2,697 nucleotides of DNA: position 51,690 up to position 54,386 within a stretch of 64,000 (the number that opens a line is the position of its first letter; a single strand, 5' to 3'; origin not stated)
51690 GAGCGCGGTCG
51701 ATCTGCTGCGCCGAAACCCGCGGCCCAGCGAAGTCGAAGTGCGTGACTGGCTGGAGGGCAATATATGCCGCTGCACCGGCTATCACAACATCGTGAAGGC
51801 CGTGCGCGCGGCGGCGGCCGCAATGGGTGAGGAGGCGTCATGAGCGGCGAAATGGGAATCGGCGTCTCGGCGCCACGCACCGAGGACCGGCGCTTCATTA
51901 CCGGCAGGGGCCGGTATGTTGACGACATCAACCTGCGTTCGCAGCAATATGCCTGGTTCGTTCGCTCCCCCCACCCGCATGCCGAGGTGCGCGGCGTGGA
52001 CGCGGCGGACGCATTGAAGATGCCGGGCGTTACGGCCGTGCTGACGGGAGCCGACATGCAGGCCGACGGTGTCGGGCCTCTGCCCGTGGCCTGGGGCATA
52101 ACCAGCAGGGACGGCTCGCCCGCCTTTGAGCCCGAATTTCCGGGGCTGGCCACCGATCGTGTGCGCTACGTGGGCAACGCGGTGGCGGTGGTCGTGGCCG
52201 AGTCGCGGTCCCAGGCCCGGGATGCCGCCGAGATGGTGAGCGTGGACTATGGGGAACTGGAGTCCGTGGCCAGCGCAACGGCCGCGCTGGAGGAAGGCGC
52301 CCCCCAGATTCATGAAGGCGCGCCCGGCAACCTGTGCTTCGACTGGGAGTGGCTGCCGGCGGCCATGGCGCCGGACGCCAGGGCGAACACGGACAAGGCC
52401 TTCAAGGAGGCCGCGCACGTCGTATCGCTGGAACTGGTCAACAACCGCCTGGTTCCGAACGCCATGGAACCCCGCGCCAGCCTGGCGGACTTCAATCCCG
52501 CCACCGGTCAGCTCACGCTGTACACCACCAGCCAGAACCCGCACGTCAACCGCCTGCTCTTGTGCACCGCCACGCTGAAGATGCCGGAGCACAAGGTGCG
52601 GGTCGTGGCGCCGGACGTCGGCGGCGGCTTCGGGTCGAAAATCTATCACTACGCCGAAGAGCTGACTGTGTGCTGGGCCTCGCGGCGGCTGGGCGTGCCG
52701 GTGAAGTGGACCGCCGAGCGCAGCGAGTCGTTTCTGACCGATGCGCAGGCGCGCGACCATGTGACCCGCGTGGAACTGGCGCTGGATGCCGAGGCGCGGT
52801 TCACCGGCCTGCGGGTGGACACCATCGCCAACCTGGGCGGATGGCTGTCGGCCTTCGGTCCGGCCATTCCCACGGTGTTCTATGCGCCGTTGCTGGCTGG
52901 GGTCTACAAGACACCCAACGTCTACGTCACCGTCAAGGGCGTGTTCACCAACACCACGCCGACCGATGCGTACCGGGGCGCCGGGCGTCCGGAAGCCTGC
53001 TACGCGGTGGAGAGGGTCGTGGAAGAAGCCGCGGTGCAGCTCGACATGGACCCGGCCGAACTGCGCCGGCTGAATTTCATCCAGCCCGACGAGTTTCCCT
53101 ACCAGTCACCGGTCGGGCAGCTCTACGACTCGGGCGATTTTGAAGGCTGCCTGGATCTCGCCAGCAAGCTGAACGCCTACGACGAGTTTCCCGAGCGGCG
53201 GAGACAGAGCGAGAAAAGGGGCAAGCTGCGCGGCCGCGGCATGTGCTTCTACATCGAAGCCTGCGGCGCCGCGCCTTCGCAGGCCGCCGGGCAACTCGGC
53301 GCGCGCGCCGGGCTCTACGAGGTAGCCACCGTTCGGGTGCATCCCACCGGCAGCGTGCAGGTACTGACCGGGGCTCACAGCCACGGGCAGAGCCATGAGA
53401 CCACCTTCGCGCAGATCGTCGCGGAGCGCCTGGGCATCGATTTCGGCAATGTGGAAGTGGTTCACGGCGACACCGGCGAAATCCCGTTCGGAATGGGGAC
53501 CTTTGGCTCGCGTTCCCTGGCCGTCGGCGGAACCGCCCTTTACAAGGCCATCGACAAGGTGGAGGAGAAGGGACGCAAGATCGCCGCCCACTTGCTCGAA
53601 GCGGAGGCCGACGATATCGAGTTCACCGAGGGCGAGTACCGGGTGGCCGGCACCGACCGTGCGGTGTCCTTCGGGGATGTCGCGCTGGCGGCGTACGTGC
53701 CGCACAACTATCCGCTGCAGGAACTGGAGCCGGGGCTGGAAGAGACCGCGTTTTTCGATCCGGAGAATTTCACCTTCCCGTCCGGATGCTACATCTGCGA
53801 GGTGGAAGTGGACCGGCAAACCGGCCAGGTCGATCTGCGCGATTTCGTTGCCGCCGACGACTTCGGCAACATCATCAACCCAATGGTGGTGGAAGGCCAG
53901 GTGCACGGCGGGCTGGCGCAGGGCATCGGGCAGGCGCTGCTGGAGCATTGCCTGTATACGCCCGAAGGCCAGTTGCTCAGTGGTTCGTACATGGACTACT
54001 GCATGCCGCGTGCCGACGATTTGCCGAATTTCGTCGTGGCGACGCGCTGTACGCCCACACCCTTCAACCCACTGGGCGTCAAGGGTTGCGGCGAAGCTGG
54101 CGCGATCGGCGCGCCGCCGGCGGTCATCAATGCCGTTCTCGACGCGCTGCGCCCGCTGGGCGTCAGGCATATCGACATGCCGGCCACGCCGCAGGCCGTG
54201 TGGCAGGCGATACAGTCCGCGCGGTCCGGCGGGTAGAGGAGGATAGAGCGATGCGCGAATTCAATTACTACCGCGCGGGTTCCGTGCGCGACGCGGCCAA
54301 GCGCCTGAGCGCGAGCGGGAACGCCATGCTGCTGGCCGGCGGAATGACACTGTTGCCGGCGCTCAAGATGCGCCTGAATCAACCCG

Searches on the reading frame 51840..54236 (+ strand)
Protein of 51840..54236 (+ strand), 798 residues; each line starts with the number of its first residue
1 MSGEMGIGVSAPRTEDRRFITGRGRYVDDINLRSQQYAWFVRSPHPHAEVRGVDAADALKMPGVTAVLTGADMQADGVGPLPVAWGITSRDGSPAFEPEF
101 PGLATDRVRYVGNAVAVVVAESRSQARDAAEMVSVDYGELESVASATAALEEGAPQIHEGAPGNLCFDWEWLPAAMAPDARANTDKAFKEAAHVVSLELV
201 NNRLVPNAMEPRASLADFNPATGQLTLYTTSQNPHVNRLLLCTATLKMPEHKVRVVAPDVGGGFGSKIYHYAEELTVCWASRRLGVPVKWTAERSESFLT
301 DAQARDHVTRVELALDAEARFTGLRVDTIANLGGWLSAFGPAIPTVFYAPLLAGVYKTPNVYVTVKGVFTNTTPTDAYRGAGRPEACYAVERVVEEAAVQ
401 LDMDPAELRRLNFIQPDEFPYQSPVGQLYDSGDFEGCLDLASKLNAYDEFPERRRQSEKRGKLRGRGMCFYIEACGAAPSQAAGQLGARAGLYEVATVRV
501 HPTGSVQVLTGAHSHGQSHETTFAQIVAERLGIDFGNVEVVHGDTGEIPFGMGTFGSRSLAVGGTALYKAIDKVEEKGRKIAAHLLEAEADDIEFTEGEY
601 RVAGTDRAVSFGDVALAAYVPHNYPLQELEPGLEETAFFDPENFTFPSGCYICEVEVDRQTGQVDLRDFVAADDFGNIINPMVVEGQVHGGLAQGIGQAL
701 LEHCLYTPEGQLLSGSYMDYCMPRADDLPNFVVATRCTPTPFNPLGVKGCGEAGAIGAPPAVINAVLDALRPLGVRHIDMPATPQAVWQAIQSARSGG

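Call 84: search_protein_families(library=pfam, proteins=[window:51840-54236:+], max_evalue=0.001)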
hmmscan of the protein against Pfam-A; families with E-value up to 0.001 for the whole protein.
window:51840-54236:+ (798 aa): 3 families
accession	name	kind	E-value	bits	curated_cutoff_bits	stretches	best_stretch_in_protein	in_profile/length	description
PF20256.3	MoCoBD_2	-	4.9e-89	299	27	1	446-729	7-283/283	Molybdopterin cofactor-binding domain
PF02738.23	MoCoBD_1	-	3.5e-75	252.7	27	1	181-413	15-244/244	Molybdopterin cofactor-binding domain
PF01315.27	Ald_Xan_dh_C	-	6.3e-28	97.7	31.3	1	21-140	1-109/110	Aldehyde oxidase and xanthine dehydrogenase, a/b hammerhead domain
